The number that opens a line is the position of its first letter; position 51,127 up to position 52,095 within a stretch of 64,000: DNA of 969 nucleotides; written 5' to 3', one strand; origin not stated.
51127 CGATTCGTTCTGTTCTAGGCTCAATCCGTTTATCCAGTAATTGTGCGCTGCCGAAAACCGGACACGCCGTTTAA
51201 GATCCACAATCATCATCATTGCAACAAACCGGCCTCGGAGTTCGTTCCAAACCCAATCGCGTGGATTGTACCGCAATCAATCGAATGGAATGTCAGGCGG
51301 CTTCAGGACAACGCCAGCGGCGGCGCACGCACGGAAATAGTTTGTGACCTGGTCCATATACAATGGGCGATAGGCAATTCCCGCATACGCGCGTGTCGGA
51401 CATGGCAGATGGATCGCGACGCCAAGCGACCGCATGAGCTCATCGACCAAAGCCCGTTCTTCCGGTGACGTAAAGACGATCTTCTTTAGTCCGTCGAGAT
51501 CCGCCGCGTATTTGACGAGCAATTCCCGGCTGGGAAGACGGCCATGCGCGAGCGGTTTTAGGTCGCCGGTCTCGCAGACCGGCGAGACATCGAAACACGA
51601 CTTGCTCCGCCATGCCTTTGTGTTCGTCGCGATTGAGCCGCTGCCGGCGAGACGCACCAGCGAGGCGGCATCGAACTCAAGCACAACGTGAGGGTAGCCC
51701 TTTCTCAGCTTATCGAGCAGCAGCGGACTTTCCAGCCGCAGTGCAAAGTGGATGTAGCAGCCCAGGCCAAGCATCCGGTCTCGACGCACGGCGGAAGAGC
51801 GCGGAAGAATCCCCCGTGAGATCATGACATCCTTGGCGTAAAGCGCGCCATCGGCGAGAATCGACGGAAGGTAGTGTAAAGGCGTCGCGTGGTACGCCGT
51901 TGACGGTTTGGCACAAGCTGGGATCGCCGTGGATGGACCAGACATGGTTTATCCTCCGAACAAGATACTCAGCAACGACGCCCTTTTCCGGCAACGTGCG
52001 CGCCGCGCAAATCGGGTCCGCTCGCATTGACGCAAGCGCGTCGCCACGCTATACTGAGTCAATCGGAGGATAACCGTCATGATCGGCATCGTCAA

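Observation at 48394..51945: DarT-like ADP-ribosyltransferase-fold gene heading a pterin operon (tandem PTPS, GTP cyclohydrolase I, MFS) with no DarG-type partner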

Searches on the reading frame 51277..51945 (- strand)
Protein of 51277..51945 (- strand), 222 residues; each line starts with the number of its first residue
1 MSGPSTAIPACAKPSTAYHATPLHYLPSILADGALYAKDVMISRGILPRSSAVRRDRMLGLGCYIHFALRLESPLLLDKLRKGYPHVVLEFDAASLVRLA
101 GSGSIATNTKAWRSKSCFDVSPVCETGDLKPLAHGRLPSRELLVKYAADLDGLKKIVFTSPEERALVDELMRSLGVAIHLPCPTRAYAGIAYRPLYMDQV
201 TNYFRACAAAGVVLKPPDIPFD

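Call 3: search_protein_families(library=pfam, proteins=[window:51277-51945:-], max_evalue=0.1)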
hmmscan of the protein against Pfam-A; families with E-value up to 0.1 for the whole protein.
window:51277-51945:- (222 aa): 1 family
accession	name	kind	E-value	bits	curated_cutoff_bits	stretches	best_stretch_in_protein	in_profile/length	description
PF14487.12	DarT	-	0.00033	20.9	22.5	1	18-118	1-117/201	ssDNA thymidine ADP-ribosyltransferase, DarT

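Call 4: search_protein_families(library=ncbifam, proteins=[window:51277-51945:-], max_evalue=0.1)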
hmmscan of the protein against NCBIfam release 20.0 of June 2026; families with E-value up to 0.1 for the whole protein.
window:51277-51945:- (222 aa): 1 family
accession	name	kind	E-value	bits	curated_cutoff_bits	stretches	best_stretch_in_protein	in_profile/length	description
NF010456.0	PRK13883.1-2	equivalog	0.039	13.8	319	1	3-65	93-157/160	conjugal transfer protein TrbH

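Call 5: search_protein_families(library=padloc, proteins=[window:51277-51945:-], max_evalue=0.1)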
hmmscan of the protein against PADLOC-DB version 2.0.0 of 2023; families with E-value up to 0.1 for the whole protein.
window:51277-51945:- (222 aa): 1 family
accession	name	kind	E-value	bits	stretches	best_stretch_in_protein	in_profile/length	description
PDLC02991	DarT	-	0.051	11.4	0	14-43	9-37/196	-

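Call 6: find_homologous_proteins(query=window:51277-51945:-, max_evalue=0.001)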
Query window:51277-51945:- (222 aa): 24 proteins with E <= 0.001 among 788 candidates.
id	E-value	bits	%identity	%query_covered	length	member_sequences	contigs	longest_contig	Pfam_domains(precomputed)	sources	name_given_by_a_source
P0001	4.6e-144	496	100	100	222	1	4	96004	-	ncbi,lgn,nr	ncbi:MAG: hypothetical protein P4L33_20895 [Capsulimonadaceae bacterium]|nr:hypothetical protein [Ca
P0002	7.0e-68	247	56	94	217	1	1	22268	-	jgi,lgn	-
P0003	6.5e-65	237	56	93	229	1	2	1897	-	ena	-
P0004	4.0e-62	228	55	93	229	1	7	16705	-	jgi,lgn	-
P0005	5.7e-58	214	55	93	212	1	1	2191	-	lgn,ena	-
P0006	1.6e-53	200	51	92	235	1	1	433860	-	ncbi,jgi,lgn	ncbi:MAG TPA: hypothetical protein VGK19_05860 [Capsulimonadaceae bacterium]|jgi:hypothetical protei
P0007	5.0e-52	195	50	93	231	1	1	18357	-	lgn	-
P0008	2.5e-48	183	45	95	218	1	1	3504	-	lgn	-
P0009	6.9e-47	178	46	92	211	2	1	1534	-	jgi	jgi:hypothetical protein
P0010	1.1e-46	177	48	94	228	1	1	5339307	-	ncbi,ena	-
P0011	3.5e-46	176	46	94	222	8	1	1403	-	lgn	-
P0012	4.1e-44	169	46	94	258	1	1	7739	PF14487.13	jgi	jgi:hypothetical protein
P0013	1.2e-43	167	45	92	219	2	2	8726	-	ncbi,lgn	-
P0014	6.8e-43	165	45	92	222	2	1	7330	-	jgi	-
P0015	7.2e-43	165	45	92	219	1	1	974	-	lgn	-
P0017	4.3e-42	162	44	92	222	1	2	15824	-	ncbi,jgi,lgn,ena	-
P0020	3.4e-31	127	43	92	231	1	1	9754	-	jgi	jgi:hypothetical protein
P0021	1.2e-30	125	40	92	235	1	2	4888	PF14487.13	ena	-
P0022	3.2e-30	123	39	92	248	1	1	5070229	-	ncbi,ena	-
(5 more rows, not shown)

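Call 7: search_solved_structures(query=window:51277-51945:-, max_evalue=10, show_alignments=2)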
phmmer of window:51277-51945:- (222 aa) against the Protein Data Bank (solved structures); distinct sequences matched with E-value up to 10: 2.
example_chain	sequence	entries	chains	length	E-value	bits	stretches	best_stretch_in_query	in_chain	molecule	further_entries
3lxz_A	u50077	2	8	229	0.19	14.6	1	117-199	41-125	Glutathione S-transferase family protein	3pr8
7o7i_A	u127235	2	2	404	0.87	12.4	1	44-129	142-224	Homeodomain-interacting protein kinase 3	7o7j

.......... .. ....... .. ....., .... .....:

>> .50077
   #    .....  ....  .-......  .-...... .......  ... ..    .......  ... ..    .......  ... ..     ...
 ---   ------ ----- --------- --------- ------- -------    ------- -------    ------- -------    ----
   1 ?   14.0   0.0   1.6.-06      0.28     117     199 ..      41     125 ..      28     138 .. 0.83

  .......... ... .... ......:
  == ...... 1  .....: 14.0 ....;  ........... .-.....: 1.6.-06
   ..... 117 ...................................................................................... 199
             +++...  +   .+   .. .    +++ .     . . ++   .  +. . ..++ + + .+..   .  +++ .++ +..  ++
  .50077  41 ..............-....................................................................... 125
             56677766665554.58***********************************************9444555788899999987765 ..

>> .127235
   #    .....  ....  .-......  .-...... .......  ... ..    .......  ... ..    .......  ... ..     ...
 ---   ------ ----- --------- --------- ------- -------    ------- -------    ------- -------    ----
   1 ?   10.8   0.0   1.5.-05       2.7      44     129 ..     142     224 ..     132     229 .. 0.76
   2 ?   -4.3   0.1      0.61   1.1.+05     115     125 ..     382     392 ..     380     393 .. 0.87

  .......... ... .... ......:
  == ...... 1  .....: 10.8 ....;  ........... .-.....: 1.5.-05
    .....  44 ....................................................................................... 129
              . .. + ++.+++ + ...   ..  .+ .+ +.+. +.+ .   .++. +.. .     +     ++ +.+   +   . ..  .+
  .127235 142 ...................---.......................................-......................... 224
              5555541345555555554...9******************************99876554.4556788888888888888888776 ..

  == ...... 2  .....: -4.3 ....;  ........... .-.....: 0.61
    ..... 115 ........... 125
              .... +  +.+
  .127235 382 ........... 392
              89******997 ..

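Call 8: find_encoding_contigs(protein=P0002, flank=6000, max_places=2)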
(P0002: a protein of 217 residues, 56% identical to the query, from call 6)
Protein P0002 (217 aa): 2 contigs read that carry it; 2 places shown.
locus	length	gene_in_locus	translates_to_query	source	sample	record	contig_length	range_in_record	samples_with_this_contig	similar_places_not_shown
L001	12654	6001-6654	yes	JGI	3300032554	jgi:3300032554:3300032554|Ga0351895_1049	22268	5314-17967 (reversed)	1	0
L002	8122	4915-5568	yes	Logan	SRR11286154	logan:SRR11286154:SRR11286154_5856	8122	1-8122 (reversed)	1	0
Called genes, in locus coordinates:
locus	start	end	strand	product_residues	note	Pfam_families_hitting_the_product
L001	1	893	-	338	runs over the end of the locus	PF00356:LacI, PF00532:Peripla_BP_1, PF13377:Peripla_BP_3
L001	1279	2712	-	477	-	PF03935:SKN1_KRE6_Sbg1 (weak), PF00722:Glyco_hydro_16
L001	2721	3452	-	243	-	PF07963:N_methyl (weak), PF07596:SBP_bac_10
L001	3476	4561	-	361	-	PF00356:LacI, PF00532:Peripla_BP_1 (weak), PF13407:Peripla_BP_4 (weak), PF13377:Peripla_BP_3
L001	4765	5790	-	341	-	PF03629:SASA (weak)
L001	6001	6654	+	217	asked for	-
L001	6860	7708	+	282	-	PF01242:PTPS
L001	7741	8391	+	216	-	PF01227:GTP_cyclohydroI, PF14489:QueF (faint)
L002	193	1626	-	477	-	PF03935:SKN1_KRE6_Sbg1 (weak), PF00722:Glyco_hydro_16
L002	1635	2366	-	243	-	PF07963:N_methyl (weak), PF07596:SBP_bac_10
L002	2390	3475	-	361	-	PF00356:LacI, PF00532:Peripla_BP_1 (weak), PF13407:Peripla_BP_4 (weak), PF13377:Peripla_BP_3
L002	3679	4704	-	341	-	PF03629:SASA (weak)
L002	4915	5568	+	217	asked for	-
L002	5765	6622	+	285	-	PF01242:PTPS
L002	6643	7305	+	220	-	PF01227:GTP_cyclohydroI, PF14489:QueF (faint)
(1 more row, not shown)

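Call 9: find_encoding_contigs(protein=P0006, flank=6000, max_places=2)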
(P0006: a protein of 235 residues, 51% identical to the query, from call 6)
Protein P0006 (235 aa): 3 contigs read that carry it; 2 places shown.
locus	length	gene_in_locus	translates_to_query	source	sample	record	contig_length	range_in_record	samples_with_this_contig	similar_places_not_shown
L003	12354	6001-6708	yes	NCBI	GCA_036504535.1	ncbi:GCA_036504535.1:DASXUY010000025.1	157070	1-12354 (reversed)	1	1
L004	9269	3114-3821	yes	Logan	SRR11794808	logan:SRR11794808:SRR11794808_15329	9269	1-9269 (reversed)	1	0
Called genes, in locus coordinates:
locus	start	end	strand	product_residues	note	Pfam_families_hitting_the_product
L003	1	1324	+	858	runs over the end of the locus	PF01578:Cytochrom_C_asm, PF16327:CcmF_C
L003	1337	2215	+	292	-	PF22847:Glyco_hydro_43_rel, PF04616:Glyco_hydro_43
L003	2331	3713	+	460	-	PF00587:tRNA-synt_2b, PF03129:HGTP_anticodon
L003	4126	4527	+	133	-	-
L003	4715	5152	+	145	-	PF12802:MarR_2 (faint), PF01047:MarR, PF13463:HTH_27 (weak)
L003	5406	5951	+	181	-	PF07681:DoxX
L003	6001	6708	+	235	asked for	-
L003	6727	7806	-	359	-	PF00180:Iso_dh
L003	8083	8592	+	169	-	PF05163:DinB (weak), PF12867:DinB_2, PF11716:MDMPI_N (weak)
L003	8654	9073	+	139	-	PF08818:DUF1801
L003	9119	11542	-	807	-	-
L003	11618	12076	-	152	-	PF07853:DUF1648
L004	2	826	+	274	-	?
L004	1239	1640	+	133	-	-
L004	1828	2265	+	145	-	PF12802:MarR_2 (faint), PF01047:MarR, PF13463:HTH_27 (weak)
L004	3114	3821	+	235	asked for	-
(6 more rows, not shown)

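Call 10: find_encoding_contigs(protein=P0010, flank=6000, max_places=2)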
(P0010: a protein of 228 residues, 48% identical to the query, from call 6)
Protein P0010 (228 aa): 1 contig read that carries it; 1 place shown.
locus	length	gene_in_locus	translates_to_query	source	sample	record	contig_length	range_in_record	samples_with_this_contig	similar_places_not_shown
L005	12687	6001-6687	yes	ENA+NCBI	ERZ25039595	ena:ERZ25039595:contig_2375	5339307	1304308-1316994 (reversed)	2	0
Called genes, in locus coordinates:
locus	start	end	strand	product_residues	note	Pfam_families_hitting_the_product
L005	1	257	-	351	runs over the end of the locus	PF05343:Peptidase_M42, PF01546:Peptidase_M20 (weak)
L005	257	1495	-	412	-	PF22590:Cas3-like_C_2 (weak)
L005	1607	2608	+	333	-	PF00005:ABC_tran, PF13304:AAA_21 (faint), PF12848:ABC_tran_Xtn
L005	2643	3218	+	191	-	PF00005:ABC_tran, PF13304:AAA_21 (faint), PF02463:SMC_N (weak)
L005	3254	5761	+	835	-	PF08448:PAS_4 (weak), PF00989:PAS, PF13426:PAS_9, PF08447:PAS_3, PF00989:PAS, PF08448:PAS_4, PF08447:PAS_3, PF00990:GGDEF, +6 more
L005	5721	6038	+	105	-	PF01966:HD (weak), PF13487:HD_5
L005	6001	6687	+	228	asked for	-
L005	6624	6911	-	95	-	-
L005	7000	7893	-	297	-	PF03712:Cu2_monoox_C (weak)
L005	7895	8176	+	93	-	-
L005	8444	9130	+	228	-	-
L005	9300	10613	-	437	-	PF09752:ABHD18 (faint), PF00326:Peptidase_S9 (weak)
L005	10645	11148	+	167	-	PF01243:PNPOx_N, PF16242:Pyrid_ox_like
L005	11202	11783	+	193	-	PF06414:Zeta_toxin, PF13671:AAA_33 (weak)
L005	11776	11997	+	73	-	-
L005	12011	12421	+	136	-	-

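Call 11: find_encoding_contigs(protein=P0022, flank=6000, max_places=2)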
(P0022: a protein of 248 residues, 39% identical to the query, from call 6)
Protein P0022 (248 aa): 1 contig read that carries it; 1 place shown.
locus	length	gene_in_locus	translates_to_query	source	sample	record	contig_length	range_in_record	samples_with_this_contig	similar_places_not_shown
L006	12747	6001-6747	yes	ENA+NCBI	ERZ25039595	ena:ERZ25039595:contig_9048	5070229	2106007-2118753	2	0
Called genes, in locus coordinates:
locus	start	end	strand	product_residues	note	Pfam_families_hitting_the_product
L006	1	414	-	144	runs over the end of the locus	PF02472:ExbD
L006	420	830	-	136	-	PF02472:ExbD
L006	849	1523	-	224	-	PF01618:MotA_ExbB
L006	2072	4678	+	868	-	PF02739:5_3_exonuc_N, PF01367:5_3_exonuc, PF22619:DNA_polI_exo1, PF00476:DNA_pol_A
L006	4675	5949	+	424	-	PF02086:MethyltransfD12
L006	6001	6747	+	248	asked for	-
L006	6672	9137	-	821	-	PF06271:RDD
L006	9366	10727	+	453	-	PF00232:Glyco_hydro_1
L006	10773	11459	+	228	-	PF00072:Response_reg, PF00486:Trans_reg_C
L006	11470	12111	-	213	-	PF04978:MST (faint), PF12867:DinB_2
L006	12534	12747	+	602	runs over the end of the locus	PF03814:KdpA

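Call 12: find_encoding_contigs(protein=P0004, flank=6000, max_places=2)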
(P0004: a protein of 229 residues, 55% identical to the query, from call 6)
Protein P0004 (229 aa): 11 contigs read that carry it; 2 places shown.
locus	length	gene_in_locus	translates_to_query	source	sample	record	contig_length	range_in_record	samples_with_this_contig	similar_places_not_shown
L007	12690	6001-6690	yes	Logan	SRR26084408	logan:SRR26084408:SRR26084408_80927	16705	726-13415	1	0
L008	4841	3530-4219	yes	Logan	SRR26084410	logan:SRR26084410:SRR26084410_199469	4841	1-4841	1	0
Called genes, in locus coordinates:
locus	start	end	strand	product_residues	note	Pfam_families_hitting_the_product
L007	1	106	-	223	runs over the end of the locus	-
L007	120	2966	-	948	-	PF00311:PEPcase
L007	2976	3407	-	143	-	PF01047:MarR, PF12802:MarR_2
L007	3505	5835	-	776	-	PF02901:PFL-like, PF01228:Gly_radical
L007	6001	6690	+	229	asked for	-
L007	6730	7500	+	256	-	PF01242:PTPS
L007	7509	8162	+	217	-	PF01227:GTP_cyclohydroI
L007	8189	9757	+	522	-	PF00890:FAD_binding_2 (weak), PF01134:GIDA (weak), PF01266:DAO (weak), PF07992:Pyr_redox_2 (weak), PF12831:FAD_oxidored, PF13450:NAD_binding_8 (weak)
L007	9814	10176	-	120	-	PF10685:KGG (faint), PF00477:LEA_5 (weak)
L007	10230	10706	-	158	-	PF12732:YtxH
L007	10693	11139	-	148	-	PF06103:DUF948 (faint)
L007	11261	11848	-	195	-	PF01725:Ham1p_like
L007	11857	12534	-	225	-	PF01138:RNase_PH, PF03725:RNase_PH_C (weak)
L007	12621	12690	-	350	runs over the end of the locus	PF00392:GntR, PF13377:Peripla_BP_3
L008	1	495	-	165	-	?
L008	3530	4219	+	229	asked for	-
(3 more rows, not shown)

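Call 13: find_encoding_contigs(protein=P0007, flank=6000, max_places=1)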
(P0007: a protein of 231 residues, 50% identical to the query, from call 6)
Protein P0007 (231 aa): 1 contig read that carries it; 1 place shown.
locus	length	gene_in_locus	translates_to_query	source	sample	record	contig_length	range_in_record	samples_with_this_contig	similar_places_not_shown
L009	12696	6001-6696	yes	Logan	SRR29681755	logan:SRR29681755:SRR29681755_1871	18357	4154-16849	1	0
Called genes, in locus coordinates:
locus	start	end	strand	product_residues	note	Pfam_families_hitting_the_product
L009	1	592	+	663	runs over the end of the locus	PF20581:DUF6785, PF20580:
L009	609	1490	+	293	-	PF00480:ROK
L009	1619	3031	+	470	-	PF03446:NAD_binding_2, PF00393:6PGD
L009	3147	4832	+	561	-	-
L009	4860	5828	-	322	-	-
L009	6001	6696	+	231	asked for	-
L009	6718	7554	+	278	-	PF01242:PTPS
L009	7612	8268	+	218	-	PF01227:GTP_cyclohydroI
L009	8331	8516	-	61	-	-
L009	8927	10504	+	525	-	PF00890:FAD_binding_2 (faint), PF07992:Pyr_redox_2 (weak), PF12831:FAD_oxidored, PF13450:NAD_binding_8 (weak)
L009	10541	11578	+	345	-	PF00248:Aldo_ket_red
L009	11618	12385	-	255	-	PF02517:Rce1-like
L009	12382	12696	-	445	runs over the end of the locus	PF01979:Amidohydro_1, PF07969:Amidohydro_3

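Call 14: find_encoding_contigs(protein=P0017, flank=6000, max_places=1)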
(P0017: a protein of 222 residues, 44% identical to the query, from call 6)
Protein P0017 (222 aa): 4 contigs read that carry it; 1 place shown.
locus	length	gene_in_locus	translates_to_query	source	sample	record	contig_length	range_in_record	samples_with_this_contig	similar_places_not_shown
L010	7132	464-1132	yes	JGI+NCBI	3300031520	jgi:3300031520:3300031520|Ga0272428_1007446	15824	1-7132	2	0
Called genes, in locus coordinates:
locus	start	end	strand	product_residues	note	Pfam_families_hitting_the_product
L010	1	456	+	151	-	?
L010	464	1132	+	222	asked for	-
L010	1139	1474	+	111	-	-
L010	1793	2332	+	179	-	PF20033:DUF6438 (weak)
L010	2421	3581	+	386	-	PF04263:TPK_catalytic (weak), PF12555:SteA-like_C (weak)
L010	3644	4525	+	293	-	PF11382:MctB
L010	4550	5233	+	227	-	PF00535:Glycos_transf_2, PF13641:Glyco_tranf_2_3 (weak)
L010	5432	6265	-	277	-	PF11967:RecO_N, PF02565:RecO_C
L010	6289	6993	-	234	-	PF01791:DeoC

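Call 15: find_encoding_contigs(protein=P0012, flank=6000, max_places=1)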
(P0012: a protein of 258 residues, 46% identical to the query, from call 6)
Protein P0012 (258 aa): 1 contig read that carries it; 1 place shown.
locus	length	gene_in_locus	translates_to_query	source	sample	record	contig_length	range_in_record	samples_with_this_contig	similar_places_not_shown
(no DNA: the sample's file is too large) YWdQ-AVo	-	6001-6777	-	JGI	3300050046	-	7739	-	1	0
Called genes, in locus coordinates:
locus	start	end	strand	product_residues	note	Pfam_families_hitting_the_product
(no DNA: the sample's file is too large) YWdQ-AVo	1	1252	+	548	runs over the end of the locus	?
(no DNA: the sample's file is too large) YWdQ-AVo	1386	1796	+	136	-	-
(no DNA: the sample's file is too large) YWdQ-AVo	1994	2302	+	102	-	-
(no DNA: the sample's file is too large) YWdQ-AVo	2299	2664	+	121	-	-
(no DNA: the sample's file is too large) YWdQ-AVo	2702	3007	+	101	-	-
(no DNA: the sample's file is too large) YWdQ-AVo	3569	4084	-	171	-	-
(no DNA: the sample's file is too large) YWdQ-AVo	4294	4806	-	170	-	-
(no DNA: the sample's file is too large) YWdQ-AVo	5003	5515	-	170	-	PF02018:CBM_4_9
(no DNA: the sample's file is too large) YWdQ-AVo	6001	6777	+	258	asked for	PF14487:DarT (faint)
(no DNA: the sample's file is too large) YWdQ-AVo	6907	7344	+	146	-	?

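Call 16: find_encoding_contigs(protein=P0013, flank=6000, max_places=1)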
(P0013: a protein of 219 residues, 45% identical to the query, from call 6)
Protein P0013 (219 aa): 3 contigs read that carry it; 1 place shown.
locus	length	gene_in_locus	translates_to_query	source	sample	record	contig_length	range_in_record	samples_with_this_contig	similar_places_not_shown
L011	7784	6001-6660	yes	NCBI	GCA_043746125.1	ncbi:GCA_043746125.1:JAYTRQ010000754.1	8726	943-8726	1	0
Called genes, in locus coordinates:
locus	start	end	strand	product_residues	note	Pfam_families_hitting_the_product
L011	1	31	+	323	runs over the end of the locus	?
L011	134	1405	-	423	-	PF22590:Cas3-like_C_2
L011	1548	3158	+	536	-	PF00005:ABC_tran, PF02463:SMC_N (faint), PF03193:RsgA_GTPase (faint), PF13191:AAA_16 (faint), PF13476:AAA_23 (faint), PF13555:AAA_29 (faint), PF12848:ABC_tran_Xtn, PF00005:ABC_tran, +1 more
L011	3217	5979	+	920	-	PF00989:PAS, PF08447:PAS_3, PF13426:PAS_9 (weak), PF00989:PAS (weak), PF08448:PAS_4, PF00990:GGDEF, PF01966:HD, PF13487:HD_5, +4 more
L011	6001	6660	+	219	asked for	-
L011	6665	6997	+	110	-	-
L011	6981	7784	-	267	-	?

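Call 17: find_encoding_contigs(protein=P0020, flank=6000, max_places=1)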
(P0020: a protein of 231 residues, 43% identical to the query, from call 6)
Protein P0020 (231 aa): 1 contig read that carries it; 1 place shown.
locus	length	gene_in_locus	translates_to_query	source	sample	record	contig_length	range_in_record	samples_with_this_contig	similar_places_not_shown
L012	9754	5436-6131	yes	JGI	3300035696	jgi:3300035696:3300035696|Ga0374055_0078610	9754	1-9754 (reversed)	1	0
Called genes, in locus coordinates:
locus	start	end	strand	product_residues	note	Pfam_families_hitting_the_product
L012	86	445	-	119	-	PF02472:ExbD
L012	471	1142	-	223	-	PF01618:MotA_ExbB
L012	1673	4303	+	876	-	PF02739:5_3_exonuc_N, PF01367:5_3_exonuc, PF22619:DNA_polI_exo1, PF00476:DNA_pol_A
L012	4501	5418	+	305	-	PF00892:EamA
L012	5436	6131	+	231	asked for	-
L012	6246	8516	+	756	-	PF00580:UvrD-helicase, PF13245:AAA_19, PF13604:AAA_30 (faint), PF13361:UvrD_C, PF13538:UvrD_C_2, PF21196:PcrA_UvrD_tudor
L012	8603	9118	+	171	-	PF12867:DinB_2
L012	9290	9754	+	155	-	?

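Call 22: search_solved_structures(query=A1, max_evalue=10, show_alignments=3)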
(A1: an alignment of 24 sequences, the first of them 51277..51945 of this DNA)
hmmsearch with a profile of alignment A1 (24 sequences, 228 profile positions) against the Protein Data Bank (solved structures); distinct sequences matched with E-value up to 10: 3.
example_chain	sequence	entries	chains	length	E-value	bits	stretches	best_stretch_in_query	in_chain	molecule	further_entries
9ld3_A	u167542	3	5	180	0.19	14.6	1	10-36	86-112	Probable RNA 2'-phosphotransferase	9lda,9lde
9ld4_A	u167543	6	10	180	0.19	14.6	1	10-36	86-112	Probable RNA 2'-phosphotransferase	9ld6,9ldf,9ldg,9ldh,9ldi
9ldc_A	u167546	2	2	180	0.19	14.6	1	10-36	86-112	Probable RNA 2'-phosphotransferase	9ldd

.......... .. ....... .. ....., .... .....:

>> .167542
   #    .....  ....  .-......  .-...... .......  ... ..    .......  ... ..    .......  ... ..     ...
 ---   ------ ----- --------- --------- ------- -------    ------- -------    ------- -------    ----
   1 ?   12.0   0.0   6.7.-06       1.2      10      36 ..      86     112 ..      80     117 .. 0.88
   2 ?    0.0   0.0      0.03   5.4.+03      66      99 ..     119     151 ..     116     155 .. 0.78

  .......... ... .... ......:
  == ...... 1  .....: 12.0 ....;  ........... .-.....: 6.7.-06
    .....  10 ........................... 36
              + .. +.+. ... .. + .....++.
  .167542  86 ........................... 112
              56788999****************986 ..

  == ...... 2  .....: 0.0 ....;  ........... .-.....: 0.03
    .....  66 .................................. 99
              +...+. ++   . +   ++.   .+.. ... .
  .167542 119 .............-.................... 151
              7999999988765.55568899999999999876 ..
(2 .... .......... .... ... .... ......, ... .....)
